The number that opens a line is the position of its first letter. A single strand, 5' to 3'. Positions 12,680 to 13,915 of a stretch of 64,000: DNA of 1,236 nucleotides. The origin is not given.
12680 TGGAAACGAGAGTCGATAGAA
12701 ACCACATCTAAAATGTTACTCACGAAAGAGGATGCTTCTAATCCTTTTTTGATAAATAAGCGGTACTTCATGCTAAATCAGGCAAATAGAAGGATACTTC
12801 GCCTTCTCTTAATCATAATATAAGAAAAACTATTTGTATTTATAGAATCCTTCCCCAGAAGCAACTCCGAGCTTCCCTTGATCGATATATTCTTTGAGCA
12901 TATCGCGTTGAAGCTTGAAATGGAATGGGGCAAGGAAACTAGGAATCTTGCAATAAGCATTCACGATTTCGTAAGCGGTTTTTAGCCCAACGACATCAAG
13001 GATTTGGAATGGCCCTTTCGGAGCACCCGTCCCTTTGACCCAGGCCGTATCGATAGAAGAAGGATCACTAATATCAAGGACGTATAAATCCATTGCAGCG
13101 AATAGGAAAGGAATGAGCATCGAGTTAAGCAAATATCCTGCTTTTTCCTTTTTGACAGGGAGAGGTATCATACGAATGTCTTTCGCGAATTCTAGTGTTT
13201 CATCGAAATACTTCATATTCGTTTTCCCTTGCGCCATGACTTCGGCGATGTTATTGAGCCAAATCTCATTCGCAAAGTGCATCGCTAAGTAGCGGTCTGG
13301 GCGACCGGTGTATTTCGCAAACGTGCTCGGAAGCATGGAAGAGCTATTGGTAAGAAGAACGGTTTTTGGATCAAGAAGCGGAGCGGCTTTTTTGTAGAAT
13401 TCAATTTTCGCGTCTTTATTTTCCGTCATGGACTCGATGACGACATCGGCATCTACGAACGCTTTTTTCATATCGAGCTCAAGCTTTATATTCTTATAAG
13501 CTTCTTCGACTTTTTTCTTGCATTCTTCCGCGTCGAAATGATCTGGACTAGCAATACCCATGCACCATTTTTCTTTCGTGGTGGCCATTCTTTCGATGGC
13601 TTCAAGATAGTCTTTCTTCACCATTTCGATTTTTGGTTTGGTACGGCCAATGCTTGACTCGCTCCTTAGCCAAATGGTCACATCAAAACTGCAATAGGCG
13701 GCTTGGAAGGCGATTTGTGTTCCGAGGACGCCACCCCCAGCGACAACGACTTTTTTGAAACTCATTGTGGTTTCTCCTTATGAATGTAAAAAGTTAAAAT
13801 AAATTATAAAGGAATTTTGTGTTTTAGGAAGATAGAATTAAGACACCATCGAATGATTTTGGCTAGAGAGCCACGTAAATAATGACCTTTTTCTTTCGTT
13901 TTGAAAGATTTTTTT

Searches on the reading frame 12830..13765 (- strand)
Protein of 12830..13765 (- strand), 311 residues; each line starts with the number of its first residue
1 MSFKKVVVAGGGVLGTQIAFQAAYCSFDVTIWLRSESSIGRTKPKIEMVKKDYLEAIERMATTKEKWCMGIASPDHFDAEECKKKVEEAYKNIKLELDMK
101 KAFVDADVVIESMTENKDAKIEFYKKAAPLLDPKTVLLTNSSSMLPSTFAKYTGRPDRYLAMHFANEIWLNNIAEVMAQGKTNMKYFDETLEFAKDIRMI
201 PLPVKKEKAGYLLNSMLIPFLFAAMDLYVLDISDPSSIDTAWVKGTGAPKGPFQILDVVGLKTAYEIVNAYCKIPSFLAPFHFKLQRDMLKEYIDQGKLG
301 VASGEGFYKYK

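Call 5: search_protein_families(library=pfam, proteins=[window:12830-13765:-])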
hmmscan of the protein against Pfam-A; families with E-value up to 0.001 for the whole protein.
window:12830-13765:- (311 aa): 2 families
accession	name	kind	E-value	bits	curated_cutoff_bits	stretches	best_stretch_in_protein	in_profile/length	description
PF02737.24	3HCDH_N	-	2.8e-32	112.5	22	1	5-205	1-178/180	3-hydroxyacyl-CoA dehydrogenase, NAD binding domain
PF00725.27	3HCDH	-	2.2e-17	63.8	22.1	1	210-310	1-97/97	3-hydroxyacyl-CoA dehydrogenase, C-terminal domain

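Call 28: find_encoding_contigs(protein=window:12830-13765:-, flank=2500, max_places=10)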
Protein window:12830-13765:- (311 aa): 18 contigs read that carry it; 10 places shown.
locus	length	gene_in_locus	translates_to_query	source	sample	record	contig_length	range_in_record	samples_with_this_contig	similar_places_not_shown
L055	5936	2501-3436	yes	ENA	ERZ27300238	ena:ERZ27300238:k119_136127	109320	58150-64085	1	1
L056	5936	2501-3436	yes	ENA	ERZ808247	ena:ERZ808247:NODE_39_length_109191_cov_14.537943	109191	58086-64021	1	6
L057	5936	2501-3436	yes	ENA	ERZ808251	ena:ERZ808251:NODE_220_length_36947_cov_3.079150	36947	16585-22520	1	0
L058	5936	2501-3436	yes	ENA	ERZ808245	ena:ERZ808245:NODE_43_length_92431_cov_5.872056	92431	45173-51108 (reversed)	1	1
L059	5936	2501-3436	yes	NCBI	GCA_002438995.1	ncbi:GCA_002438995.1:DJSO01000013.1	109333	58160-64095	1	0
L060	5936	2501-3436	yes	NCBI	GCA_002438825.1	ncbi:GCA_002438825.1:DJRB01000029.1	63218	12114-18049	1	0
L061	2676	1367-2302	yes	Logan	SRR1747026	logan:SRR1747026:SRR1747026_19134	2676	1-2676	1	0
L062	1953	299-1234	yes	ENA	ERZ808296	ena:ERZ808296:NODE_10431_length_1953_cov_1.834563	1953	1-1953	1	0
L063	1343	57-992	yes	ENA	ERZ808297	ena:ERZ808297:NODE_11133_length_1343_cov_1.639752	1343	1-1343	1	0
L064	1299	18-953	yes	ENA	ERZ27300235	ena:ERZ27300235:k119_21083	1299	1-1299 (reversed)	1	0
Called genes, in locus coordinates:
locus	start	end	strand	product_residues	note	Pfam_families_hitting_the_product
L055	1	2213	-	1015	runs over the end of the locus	PF01915:Glyco_hydro_3_C, PF14310:Fn3-like, PF00933:Glyco_hydro_3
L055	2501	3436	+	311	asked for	PF02737:3HCDH_N, PF00725:3HCDH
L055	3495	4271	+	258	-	PF01513:NAD_kinase, PF20143:NAD_kinase_C (weak)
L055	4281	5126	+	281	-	PF10418:DHODB_Fe-S_bind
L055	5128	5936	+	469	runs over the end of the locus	PF14691:Fer4_20, PF13738:Pyr_redox_3 (faint), PF00070:Pyr_redox (weak), PF01262:AlaDh_PNT_C (faint), PF01946:Thi4 (faint), PF07992:Pyr_redox_2, PF13450:NAD_binding_8 (weak)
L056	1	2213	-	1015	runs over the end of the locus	PF01915:Glyco_hydro_3_C, PF14310:Fn3-like, PF00933:Glyco_hydro_3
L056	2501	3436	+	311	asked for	PF02737:3HCDH_N, PF00725:3HCDH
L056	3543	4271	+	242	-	PF01513:NAD_kinase, PF20143:NAD_kinase_C (weak)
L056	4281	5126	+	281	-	PF10418:DHODB_Fe-S_bind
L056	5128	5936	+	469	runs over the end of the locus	PF14691:Fer4_20, PF13738:Pyr_redox_3 (faint), PF00070:Pyr_redox (weak), PF01262:AlaDh_PNT_C (faint), PF01946:Thi4 (faint), PF07992:Pyr_redox_2, PF13450:NAD_binding_8 (weak)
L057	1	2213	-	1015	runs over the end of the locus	PF01915:Glyco_hydro_3_C, PF14310:Fn3-like, PF00933:Glyco_hydro_3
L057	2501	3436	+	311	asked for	PF02737:3HCDH_N, PF00725:3HCDH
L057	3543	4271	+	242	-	PF01513:NAD_kinase, PF20143:NAD_kinase_C (weak)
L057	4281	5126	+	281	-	PF10418:DHODB_Fe-S_bind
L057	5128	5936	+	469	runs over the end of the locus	PF14691:Fer4_20, PF13738:Pyr_redox_3 (faint), PF00070:Pyr_redox (weak), PF01262:AlaDh_PNT_C (faint), PF01946:Thi4 (faint), PF07992:Pyr_redox_2, PF13450:NAD_binding_8 (weak)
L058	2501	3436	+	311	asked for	PF02737:3HCDH_N, PF00725:3HCDH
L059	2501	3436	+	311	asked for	PF02737:3HCDH_N, PF00725:3HCDH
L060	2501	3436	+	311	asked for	PF02737:3HCDH_N, PF00725:3HCDH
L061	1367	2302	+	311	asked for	PF02737:3HCDH_N, PF00725:3HCDH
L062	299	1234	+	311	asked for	PF02737:3HCDH_N, PF00725:3HCDH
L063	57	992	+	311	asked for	PF02737:3HCDH_N, PF00725:3HCDH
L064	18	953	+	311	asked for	PF02737:3HCDH_N, PF00725:3HCDH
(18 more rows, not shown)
